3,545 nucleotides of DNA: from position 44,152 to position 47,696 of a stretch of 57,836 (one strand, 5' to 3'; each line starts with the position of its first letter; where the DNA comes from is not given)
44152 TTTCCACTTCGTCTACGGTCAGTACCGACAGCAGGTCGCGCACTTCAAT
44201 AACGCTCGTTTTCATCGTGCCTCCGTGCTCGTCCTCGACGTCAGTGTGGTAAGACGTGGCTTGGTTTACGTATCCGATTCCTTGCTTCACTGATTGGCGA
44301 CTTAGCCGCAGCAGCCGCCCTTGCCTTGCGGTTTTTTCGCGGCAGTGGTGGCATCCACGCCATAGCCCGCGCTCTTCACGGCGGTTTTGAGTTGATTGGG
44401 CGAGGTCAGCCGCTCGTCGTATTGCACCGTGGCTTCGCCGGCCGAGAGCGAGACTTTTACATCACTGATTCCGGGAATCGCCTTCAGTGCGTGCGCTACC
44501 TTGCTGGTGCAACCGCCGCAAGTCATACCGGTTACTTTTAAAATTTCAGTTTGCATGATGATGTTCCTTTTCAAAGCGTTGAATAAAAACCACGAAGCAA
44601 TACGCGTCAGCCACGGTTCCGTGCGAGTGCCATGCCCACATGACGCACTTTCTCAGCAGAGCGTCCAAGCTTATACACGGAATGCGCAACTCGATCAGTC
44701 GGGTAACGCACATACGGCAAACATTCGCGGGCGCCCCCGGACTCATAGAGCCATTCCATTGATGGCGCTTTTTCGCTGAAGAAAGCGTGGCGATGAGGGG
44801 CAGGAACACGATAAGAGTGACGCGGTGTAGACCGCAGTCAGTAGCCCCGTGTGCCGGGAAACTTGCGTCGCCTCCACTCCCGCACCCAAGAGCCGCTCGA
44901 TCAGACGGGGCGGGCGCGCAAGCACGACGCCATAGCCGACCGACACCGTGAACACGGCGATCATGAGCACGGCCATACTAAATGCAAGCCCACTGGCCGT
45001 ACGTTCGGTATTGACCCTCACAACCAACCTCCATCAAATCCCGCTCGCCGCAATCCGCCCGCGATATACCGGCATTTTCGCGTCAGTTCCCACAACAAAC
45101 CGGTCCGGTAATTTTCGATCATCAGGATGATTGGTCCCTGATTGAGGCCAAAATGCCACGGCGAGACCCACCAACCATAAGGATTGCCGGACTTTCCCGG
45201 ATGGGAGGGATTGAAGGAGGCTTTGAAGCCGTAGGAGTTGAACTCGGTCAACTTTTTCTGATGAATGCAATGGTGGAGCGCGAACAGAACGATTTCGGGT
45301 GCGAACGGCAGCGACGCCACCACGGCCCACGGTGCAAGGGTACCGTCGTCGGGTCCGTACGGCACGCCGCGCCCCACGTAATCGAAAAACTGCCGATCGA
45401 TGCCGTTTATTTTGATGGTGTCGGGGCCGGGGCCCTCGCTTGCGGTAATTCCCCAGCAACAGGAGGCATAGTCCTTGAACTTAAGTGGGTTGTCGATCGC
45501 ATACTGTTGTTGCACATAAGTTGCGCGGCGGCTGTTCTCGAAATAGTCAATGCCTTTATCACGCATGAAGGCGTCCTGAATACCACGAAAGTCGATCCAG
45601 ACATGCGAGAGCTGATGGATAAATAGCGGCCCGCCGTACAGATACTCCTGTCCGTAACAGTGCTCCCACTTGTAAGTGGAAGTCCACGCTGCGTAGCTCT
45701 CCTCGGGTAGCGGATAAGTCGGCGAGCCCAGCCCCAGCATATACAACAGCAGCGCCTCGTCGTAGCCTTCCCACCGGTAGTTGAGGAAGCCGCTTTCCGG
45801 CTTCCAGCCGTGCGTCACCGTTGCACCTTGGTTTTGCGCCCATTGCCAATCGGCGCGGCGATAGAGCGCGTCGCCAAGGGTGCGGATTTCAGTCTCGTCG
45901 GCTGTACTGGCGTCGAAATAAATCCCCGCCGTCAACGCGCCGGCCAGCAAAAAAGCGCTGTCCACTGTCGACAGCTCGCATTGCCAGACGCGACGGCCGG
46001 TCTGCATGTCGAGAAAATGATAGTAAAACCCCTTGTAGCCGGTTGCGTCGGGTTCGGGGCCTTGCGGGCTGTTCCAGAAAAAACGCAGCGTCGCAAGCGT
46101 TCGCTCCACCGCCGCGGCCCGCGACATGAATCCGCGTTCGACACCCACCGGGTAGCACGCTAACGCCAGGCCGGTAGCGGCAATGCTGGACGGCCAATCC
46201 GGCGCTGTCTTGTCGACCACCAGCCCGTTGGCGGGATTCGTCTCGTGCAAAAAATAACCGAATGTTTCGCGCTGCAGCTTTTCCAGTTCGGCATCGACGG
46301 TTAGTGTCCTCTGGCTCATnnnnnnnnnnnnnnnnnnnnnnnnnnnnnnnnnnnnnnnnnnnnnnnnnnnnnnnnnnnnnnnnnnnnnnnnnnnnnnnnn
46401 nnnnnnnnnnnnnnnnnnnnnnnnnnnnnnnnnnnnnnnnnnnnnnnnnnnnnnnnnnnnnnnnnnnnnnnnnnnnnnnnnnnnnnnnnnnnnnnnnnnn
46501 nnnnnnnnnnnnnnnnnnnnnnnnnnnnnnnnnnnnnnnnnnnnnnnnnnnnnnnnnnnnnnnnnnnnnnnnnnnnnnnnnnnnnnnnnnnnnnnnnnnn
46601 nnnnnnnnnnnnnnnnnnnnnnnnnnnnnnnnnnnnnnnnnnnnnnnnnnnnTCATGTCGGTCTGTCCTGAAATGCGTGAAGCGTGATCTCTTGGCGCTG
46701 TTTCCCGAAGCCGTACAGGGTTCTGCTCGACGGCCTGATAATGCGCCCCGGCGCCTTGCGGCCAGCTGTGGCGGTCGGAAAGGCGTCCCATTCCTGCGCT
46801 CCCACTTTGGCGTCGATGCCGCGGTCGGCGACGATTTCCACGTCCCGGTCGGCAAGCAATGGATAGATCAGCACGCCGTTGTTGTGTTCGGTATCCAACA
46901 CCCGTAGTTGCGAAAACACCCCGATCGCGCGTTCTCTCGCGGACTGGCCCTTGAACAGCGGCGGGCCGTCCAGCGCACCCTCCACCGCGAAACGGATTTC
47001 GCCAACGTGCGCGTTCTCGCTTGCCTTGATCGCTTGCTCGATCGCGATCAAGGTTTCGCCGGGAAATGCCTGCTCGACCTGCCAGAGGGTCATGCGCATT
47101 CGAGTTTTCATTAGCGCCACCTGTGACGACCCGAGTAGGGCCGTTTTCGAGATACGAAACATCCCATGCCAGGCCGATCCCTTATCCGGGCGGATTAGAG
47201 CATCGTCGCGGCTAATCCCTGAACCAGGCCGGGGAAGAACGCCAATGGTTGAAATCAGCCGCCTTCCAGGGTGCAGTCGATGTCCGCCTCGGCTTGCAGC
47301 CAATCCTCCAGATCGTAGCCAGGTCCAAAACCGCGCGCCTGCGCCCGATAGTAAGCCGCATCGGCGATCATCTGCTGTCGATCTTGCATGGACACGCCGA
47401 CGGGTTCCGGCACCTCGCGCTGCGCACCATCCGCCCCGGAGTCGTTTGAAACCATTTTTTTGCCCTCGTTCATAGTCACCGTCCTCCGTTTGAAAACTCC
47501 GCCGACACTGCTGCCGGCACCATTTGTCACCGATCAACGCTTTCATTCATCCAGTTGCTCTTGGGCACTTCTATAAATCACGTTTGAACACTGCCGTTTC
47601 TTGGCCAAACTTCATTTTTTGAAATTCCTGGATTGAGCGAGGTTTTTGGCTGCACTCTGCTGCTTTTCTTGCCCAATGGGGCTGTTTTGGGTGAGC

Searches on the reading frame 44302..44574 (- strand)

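Call 3: search_protein_families(library=pfam, proteins=[window:44302-44574:-], max_evalue=0.01)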
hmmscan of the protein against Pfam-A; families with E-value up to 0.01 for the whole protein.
window:44302-44574:- (90 aa): 3 families
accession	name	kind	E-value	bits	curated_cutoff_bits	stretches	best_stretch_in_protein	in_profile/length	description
PF00403.32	HMA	-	5.9e-18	65.5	24.8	1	12-71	2-61/62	Heavy-metal-associated domain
PF19803.4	DUF6286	-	0.0001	23.2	35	1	15-69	33-87/108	Family of unknown function (DUF6286)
PF19991.5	HMA_2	-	0.005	17.2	30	1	25-66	34-75/154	Heavy metal associated domain 2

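Call 5: search_protein_families(library=ncbifam, proteins=[window:44302-44574:-], max_evalue=0.001)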
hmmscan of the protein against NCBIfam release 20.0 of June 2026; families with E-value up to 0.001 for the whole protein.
window:44302-44574:- (90 aa): 14 families
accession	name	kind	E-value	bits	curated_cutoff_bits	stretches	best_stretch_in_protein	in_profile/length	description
NF047957.1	CopZ_AFE_1862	equivalog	3.6e-18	65.7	85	1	12-73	3-61/62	CopZ family metallochaperone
NF033795.1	chaper_CopZ_Bs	exception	4.7e-18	65.1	91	1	10-73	2-65/66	copper chaperone CopZ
NF033794.2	chaper_CopZ_Eh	exception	3.2e-16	59.2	95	1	12-72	4-64/68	copper chaperone CopZ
NF033556.1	MerTP_fusion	equivalog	1.2e-15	57.6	180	1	7-73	119-185/186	mercuric transport protein MerTP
NF041115.1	UxxU_metal_bind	equivalog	3.7e-14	52.6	95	1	8-71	4-67/74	metal-binding (seleno)protein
NF010311.1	PRK13748.1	subfamily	1.1e-12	47.6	600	1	11-82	2-72/560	mercury(II) reductase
TIGR02052.1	MerP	equivalog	1.4e-12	47.9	92.55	1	7-72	22-87/92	mercury resistance system periplasmic binding protein MerP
TIGR00003.1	TIGR00003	subfamily_domain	1.4e-11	44.4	62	1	12-73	4-65/66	copper ion binding protein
NF007952.0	PRK10671.1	equivalog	1.6e-09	36.6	1316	1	11-77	106-169/838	copper-exporting P-type ATPase CopA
NF033553.1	MerP_Gpos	exception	3.1e-09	36.7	110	1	7-73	44-111/112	mercury resistance system substrate-binding protein MerP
NF045683.1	MerT_CopZ_Se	exception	7.2e-09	35.4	375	1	8-77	162-231/235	MerT/CopZ fusion-like heavy metal transport selenoprotein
NF008262.1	PRK11033.1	equivalog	7.9e-09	34.5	1005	1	11-82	44-113/731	zinc/cadmium/mercury/lead-transporting ATPase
NF033781.1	chaper_CopP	exception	1e-08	35.2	112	1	10-73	2-64/65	copper-binding metallochaperone CopP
NF033775.1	P_type_ZntA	exception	1.5e-08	33.4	1240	1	12-82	52-120/732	Zn(II)/Cd(II)/Pb(II) translocating P-type ATPase ZntA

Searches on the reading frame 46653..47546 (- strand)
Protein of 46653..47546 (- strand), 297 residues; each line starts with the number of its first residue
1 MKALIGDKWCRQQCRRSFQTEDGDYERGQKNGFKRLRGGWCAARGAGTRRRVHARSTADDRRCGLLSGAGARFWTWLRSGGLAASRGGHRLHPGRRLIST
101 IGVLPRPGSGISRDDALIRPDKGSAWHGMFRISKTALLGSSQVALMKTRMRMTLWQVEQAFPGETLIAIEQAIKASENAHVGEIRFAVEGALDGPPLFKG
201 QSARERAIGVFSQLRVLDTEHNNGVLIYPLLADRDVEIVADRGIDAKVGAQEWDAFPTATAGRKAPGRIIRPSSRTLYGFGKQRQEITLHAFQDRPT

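Call 8: search_protein_families(library=pfam, proteins=[window:46653-47546:-], max_evalue=0.001)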
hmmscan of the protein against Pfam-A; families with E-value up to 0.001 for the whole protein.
window:46653-47546:- (297 aa): 1 family
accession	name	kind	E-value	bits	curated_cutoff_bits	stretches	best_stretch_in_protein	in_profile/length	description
PF04536.20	TPM_phosphatase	-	1.3e-06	28.8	22.1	1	163-254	10-95/125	TPM domain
